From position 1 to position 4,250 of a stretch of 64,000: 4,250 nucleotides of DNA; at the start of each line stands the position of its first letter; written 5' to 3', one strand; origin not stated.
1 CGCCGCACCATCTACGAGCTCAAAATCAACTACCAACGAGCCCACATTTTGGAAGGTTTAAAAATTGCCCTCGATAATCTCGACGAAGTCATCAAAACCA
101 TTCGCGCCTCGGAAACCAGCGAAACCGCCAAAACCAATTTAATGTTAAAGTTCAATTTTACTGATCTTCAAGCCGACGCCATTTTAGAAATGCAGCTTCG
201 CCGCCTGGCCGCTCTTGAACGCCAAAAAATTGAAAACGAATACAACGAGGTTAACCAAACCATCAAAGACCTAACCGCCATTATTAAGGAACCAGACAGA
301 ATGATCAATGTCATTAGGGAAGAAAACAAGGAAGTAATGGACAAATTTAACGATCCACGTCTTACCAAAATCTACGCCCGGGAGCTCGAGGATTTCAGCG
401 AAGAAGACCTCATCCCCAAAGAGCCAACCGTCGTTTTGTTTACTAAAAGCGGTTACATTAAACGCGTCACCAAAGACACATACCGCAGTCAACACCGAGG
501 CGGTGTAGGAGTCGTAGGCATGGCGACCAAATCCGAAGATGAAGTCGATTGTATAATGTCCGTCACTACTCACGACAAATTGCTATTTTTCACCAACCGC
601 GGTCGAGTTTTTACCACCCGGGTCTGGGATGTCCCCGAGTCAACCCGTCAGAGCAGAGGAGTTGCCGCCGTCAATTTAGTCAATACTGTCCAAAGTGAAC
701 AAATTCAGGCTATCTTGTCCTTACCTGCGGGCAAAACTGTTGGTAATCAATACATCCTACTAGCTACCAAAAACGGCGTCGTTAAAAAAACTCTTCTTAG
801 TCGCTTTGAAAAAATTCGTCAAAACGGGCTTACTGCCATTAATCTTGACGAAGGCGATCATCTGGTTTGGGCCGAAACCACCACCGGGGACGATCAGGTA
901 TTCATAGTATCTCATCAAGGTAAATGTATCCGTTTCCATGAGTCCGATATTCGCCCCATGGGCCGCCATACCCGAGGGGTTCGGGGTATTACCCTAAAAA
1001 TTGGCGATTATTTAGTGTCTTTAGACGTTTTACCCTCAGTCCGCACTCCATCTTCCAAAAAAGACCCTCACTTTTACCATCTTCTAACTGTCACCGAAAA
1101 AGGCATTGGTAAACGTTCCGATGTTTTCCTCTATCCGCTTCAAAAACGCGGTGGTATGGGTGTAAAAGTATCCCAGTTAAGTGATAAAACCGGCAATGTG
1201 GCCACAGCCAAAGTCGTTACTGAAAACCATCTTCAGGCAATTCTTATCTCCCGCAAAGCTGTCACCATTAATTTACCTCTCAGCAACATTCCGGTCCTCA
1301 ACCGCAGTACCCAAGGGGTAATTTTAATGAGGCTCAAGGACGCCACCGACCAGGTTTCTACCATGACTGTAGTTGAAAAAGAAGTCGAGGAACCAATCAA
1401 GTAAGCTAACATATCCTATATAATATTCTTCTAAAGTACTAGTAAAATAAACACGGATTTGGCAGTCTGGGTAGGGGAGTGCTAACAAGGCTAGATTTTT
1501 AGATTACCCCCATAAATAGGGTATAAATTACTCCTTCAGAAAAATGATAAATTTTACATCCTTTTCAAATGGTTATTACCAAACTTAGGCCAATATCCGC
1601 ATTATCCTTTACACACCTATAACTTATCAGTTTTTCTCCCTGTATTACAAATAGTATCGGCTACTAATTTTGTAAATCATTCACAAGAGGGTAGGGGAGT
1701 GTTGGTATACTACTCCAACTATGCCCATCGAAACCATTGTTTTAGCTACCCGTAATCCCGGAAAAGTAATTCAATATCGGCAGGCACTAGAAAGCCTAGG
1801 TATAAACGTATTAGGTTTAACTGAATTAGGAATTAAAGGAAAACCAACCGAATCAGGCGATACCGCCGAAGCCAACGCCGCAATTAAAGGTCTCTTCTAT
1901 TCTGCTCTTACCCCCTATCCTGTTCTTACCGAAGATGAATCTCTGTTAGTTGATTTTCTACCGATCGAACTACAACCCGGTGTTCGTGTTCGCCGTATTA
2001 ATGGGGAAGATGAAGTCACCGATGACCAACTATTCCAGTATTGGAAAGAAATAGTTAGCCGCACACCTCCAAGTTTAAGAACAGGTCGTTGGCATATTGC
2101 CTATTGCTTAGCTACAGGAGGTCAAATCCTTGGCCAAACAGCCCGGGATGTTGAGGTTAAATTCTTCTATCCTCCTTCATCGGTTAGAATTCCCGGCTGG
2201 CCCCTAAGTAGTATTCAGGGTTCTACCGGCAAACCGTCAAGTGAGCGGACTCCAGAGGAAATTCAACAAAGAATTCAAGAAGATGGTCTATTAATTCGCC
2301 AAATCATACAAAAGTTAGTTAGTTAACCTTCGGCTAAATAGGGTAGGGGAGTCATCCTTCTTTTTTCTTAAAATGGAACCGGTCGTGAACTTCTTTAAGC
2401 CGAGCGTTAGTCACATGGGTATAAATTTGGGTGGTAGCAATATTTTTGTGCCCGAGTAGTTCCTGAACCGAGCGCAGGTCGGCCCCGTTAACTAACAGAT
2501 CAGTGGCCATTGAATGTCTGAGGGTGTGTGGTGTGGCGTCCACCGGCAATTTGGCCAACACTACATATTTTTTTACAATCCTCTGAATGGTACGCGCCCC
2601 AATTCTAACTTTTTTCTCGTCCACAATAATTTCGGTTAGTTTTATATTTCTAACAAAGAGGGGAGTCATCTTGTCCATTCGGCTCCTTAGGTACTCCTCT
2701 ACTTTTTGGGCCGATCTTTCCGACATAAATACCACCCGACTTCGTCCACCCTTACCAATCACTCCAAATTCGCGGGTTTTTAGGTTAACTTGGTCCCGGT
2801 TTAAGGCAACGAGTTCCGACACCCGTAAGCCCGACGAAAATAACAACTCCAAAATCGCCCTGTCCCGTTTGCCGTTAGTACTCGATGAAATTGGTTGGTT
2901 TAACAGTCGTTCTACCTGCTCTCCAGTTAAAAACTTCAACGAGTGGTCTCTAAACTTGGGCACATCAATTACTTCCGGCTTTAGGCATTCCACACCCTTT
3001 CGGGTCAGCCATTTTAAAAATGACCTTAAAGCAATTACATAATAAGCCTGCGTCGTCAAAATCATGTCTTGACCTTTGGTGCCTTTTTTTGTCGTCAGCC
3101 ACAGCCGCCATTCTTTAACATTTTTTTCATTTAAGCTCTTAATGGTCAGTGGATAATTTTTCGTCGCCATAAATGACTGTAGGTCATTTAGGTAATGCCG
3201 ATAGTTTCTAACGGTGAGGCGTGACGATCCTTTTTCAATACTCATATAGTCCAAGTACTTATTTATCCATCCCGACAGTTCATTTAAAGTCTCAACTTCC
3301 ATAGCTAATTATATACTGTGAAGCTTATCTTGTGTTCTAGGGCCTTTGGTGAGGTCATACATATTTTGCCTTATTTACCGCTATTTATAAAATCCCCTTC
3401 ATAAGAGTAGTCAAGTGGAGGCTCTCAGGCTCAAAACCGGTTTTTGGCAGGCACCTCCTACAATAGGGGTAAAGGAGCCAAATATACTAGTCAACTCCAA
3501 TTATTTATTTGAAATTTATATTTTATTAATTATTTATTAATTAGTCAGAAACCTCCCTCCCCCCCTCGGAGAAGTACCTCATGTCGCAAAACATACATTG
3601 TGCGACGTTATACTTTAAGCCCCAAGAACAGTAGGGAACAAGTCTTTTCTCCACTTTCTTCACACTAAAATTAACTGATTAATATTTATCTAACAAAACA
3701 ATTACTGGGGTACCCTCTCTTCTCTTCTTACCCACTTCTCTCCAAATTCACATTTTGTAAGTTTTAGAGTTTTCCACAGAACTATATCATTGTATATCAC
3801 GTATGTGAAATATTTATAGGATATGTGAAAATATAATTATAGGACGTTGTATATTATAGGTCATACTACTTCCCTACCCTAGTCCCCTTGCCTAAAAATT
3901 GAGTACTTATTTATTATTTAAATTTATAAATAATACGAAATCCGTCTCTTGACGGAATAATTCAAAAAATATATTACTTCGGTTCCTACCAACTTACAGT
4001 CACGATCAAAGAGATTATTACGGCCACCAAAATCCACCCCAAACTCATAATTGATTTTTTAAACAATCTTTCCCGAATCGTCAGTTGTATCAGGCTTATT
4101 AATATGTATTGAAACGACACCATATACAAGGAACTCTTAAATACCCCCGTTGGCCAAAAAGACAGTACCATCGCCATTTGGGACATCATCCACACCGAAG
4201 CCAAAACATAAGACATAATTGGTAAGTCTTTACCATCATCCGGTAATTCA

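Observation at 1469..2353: Dispersed intergenic motif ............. (five or more copies across the window)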

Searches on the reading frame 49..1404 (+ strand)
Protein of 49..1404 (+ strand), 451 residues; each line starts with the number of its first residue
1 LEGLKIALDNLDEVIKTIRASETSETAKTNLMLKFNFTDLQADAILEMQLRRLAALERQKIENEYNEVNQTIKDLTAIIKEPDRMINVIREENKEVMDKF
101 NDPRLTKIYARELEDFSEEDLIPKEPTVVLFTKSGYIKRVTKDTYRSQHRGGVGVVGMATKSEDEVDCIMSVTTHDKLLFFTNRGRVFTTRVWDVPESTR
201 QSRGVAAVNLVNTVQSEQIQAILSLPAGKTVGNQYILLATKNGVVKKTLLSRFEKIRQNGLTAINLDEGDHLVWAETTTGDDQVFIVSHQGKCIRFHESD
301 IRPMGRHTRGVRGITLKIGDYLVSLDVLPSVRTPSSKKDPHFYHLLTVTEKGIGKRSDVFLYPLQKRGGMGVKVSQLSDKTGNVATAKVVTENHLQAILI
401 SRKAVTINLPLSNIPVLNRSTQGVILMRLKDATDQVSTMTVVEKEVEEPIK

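Call 10: search_protein_families(library=pfam, proteins=[window:49-1404:+])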
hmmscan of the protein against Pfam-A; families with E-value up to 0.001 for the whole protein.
window:49-1404:+ (451 aa): 2 families
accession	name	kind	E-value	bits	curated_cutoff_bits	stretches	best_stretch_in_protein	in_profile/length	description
PF03989.18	DNA_gyraseA_C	-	6.1e-67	221.3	27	6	282-328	1-47/48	DNA gyrase C-terminal domain, beta-propeller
PF00521.26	DNA_topoisoIV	-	7.8e-14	51.8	31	1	2-92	342-430/432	DNA gyrase/topoisomerase IV, subunit A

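Call 14: find_related_loci(query=window:49-1404:+, collection=genome_contigs, flank=10000)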
Query window:49-1404:+ (451 aa) in genome_contigs; peptide patterns used: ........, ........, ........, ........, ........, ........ (x = any residue, [..] = any of these).
68 stretches matched a pattern; 2 encode a relative of the query (tblastn E <= 1e-3); 2 distinct loci.
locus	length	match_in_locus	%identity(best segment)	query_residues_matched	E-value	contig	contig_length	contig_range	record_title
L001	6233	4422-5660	40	1-428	1e-104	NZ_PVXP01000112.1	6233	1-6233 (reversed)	Clostridium luticellarii strain DSM 29923 CLLU_contig000112, whole genome shotgun sequence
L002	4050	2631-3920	39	1-444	8e-98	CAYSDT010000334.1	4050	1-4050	MAG TPA_asm: uncultured Ardenticatenaceae bacterium isolate binchicken_co256_207 genome assembly, contig: NODE_73905_len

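Call 33: find_homologous_proteins(query=window:49-1404:+, max_evalue=1e-100)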
Query window:49-1404:+ (451 aa): 414 proteins with E <= 1e-100 among 8000 candidates; the best 120 are listed.
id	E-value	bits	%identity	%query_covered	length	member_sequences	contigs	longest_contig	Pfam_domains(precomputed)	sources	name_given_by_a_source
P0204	5.2e-180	617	64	98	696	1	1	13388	PF00521.27,PF03989.19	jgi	jgi:DNA gyrase subunit A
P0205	1.8e-179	615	65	99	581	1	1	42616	PF00521.27,PF03989.19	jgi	jgi:DNA gyrase subunit A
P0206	3.4e-179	614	65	99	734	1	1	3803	PF00521.27,PF03989.19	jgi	jgi:DNA gyrase subunit A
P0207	6.4e-177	607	64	98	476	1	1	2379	PF00521.27,PF03989.19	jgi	jgi:DNA gyrase subunit A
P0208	4.6e-174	597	60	98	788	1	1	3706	PF00521.27,PF03989.19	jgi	jgi:DNA gyrase subunit A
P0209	2.1e-173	595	61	100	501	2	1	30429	PF00521.27,PF03989.19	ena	-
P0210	8.6e-173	593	63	98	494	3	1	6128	PF00521.27,PF03989.19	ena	-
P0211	3.5e-172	591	61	99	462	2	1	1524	PF00521.27,PF03989.19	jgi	jgi:DNA gyrase subunit A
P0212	4.6e-170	584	62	98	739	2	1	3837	PF00521.27,PF03989.19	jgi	jgi:DNA gyrase subunit A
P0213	2.8e-169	581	62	98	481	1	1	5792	PF00521.27,PF03989.19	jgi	jgi:DNA gyrase subunit A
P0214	4.8e-168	577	62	98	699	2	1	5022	PF00521.27,PF03989.19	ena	-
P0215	5.5e-168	577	60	98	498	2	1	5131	PF00521.27,PF03989.19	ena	-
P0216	5.4e-167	574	59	100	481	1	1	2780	PF00521.27,PF03989.19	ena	-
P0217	1.0e-164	566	58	99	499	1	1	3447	PF00521.27,PF03989.19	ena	-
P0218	2.9e-164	565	58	99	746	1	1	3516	PF00521.27,PF03989.19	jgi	-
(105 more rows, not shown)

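Call 59: find_encoding_contigs(protein=P0205, flank=10000, max_places=5)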
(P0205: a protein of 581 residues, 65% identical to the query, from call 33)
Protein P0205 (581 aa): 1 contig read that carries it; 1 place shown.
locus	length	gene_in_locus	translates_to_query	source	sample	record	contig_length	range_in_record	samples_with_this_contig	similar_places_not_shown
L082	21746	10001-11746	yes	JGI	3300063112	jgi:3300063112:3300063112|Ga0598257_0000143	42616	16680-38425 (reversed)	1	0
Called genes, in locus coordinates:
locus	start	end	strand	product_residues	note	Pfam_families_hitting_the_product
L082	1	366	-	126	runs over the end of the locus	PF00293:NUDIX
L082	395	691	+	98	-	-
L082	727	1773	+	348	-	PF25940:LcnD_C (faint), PF25990:Beta-barrel_YknX (faint), PF25967:RND-MFP_C (weak), PF25975:CzcB_C (weak), PF25989:YknX_C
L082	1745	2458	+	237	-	PF00005:ABC_tran, PF13304:AAA_21 (faint)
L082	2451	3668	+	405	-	PF12704:MacB_PCD, PF02687:FtsX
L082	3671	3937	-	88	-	-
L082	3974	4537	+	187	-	-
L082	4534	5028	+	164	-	-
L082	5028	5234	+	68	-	PF00037:Fer4 (faint), PF13459:Fer4_15, PF13370:Fer4_13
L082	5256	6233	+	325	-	PF25011:VSR_TRX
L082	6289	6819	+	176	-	PF00588:SpoU_methylase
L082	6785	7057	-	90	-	-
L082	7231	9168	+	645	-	PF02518:HATPase_c, PF00204:DNA_gyraseB, PF01751:Toprim, PF00986:DNA_gyraseB_C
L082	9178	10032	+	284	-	PF00521:DNA_topoisoIV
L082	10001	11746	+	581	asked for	PF00521:DNA_topoisoIV, PF03989:DNA_gyraseA_C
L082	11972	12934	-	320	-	PF02899:Phage_int_SAM_1, PF13102:Phage_int_SAM_5 (weak), PF00589:Phage_integrase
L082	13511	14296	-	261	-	PF18900:DUF5656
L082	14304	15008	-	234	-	PF20772:TACO1_YebC_N, PF01709:Transcrip_reg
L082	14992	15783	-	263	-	-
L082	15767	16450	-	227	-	PF00849:PseudoU_synth_2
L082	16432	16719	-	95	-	PF01252:Peptidase_A8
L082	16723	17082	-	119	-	PF01258:zf-dskA_traR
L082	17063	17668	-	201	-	-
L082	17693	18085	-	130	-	-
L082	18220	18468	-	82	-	-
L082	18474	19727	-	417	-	PF00772:DnaB, PF06745:ATPase (faint), PF13481:AAA_25, PF03796:DnaB_C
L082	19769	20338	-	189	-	PF13483:Lactamase_B_3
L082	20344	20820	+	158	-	PF09136:Glucodextran_B (faint)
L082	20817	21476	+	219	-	-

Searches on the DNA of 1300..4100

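Call 54: search_rna_families(source=window, start=1300, end=4100, threshold=evalue, max_evalue=1)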
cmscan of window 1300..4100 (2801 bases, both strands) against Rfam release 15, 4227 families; matches with E-value up to 1: 0.
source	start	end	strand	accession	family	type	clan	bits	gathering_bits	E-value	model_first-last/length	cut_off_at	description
